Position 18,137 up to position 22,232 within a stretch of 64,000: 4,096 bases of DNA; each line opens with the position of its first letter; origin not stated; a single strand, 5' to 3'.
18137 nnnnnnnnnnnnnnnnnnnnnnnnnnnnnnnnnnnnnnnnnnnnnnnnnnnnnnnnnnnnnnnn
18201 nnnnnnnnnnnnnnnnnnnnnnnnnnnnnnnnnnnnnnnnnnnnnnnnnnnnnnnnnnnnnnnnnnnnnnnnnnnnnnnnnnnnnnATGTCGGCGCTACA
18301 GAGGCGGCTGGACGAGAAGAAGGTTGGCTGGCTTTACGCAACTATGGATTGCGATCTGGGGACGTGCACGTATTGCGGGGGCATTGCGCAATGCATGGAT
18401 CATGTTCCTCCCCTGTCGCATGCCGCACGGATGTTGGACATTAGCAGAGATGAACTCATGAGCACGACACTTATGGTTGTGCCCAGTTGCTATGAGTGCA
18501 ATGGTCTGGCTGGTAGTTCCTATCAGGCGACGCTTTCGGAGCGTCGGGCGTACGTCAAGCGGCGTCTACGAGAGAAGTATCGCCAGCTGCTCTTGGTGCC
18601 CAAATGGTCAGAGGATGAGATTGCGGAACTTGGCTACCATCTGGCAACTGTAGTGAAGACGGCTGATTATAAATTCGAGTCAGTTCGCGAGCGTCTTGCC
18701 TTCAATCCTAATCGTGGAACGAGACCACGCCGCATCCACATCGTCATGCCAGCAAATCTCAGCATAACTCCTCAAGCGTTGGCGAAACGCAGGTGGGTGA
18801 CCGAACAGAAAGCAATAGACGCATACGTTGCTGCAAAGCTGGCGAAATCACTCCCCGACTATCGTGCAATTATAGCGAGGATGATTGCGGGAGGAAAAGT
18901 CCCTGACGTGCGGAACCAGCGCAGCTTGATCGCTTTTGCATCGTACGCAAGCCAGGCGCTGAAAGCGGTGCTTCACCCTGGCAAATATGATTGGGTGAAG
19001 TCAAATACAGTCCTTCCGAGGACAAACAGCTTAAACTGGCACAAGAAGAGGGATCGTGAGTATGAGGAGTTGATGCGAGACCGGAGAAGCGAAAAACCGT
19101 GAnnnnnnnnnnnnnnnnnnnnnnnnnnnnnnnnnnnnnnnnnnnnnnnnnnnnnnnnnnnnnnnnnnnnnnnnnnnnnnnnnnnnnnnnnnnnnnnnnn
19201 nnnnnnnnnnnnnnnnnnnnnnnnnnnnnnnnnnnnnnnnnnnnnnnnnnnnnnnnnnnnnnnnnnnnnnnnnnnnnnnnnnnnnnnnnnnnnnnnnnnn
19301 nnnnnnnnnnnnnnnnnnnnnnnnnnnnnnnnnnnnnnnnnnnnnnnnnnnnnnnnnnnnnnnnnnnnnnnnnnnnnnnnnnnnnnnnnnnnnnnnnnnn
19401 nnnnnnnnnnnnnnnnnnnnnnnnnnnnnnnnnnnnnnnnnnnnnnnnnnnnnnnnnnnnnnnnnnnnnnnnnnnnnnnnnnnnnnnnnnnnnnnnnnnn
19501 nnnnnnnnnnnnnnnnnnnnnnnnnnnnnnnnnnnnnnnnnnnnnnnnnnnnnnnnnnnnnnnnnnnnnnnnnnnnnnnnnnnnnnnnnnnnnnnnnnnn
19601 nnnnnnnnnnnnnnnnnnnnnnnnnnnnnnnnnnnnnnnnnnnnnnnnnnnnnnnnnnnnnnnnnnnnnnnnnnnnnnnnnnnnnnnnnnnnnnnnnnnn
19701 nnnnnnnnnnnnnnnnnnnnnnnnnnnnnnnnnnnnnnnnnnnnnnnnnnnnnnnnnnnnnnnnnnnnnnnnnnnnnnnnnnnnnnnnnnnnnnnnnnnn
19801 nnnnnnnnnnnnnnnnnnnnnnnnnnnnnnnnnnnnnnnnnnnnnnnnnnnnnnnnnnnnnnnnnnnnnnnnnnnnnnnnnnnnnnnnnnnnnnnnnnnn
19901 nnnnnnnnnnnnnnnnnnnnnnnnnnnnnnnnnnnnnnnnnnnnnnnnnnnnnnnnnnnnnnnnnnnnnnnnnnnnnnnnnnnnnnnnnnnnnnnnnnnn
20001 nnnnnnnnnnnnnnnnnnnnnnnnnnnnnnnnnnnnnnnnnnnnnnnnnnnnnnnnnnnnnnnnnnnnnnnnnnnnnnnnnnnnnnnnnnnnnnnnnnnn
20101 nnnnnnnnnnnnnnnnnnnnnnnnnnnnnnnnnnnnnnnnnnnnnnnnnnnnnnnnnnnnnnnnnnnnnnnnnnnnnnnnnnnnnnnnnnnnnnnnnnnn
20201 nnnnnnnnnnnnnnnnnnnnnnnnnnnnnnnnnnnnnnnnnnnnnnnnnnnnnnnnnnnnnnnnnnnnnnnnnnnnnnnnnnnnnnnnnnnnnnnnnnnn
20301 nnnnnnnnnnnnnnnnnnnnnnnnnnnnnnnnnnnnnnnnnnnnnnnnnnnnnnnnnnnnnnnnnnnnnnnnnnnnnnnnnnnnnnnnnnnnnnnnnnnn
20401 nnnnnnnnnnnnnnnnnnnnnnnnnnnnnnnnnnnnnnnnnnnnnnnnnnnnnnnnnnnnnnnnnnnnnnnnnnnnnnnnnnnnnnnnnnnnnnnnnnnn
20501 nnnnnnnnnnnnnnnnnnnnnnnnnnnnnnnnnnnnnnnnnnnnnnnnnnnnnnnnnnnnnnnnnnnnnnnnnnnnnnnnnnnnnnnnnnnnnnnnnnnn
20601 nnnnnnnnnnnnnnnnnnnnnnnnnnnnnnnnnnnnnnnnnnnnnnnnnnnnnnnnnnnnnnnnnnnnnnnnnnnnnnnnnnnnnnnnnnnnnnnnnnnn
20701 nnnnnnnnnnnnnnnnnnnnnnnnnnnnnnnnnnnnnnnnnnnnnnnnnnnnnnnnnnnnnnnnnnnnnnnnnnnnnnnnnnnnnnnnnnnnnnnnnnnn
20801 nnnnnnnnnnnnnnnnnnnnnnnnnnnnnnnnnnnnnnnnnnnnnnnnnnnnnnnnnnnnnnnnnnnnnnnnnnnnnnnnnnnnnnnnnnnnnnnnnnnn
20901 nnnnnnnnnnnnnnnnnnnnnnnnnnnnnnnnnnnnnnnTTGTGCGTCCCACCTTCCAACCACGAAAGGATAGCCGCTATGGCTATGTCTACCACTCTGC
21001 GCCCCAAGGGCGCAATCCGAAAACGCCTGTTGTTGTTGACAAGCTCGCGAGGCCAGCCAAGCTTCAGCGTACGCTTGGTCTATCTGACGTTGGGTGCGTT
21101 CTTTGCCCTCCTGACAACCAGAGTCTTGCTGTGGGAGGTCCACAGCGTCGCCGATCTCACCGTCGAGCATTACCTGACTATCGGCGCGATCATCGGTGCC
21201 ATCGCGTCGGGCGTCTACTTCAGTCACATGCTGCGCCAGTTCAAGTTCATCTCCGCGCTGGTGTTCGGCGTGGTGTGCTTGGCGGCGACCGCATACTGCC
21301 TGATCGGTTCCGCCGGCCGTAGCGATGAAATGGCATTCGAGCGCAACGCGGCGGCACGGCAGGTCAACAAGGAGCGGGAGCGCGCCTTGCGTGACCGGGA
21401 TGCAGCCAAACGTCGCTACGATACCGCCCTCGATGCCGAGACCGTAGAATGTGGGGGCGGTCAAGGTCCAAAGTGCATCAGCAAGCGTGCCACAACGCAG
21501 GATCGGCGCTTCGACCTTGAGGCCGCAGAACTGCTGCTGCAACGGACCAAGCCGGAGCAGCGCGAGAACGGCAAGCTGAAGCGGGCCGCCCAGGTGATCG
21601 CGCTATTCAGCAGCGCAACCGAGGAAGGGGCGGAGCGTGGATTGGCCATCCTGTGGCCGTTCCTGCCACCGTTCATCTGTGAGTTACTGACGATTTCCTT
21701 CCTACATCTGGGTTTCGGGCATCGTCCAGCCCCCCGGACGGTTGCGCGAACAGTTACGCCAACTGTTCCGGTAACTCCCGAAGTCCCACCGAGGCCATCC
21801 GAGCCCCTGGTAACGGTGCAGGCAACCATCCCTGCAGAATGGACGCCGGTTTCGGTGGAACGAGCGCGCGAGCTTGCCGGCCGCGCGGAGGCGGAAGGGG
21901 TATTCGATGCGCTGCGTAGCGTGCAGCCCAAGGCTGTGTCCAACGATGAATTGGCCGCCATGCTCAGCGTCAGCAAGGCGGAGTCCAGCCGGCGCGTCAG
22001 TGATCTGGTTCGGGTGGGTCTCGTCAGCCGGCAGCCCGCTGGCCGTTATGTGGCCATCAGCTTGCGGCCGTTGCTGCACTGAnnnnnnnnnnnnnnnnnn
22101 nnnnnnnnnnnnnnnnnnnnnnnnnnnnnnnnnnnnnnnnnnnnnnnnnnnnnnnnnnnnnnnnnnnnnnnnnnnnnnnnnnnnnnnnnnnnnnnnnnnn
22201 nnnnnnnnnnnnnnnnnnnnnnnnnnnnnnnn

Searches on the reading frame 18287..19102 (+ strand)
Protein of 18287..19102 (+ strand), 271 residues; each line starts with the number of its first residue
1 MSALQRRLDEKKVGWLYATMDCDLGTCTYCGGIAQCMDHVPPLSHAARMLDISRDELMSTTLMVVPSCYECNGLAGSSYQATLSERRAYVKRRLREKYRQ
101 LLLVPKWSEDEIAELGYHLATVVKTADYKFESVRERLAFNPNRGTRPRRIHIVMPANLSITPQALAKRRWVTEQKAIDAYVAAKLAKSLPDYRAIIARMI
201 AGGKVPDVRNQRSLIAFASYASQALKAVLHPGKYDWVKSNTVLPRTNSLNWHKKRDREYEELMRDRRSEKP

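Call 24: search_protein_families(library=phrogs, proteins=[window:18287-19102:+], max_evalue=0.001)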
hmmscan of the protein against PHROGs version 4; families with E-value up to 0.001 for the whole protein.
window:18287-19102:+ (271 aa): 1 family
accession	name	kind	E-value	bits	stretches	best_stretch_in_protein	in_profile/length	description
phrog_36777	-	unknown function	4.4e-10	40.9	1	27-137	3-110/132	-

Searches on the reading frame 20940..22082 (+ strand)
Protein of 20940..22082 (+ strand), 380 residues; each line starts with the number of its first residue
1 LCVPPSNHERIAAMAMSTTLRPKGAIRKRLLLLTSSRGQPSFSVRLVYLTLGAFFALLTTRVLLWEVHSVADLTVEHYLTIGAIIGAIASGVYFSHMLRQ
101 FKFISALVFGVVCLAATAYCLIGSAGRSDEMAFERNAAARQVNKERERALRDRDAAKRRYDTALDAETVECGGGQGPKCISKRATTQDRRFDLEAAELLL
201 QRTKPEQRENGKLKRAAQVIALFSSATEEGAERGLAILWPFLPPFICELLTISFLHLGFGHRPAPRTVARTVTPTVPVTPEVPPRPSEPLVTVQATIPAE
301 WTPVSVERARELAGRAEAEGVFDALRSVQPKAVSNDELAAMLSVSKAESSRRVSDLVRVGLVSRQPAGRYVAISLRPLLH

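Call 24: search_protein_families(library=phrogs, proteins=[window:20940-22082:+], max_evalue=0.001)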
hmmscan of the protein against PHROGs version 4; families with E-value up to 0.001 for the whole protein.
window:20940-22082:+ (380 aa): 1 family
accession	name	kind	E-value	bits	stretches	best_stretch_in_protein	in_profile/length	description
phrog_1368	-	transcription regulation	0.00024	21.9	1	321-371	16-66/101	transcriptional regulator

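Call 76: search_protein_families(library=pfam, proteins=[window:20979-22082:+], max_evalue=0.001)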
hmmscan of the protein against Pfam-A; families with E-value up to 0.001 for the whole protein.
window:20979-22082:+ (367 aa): 0 families
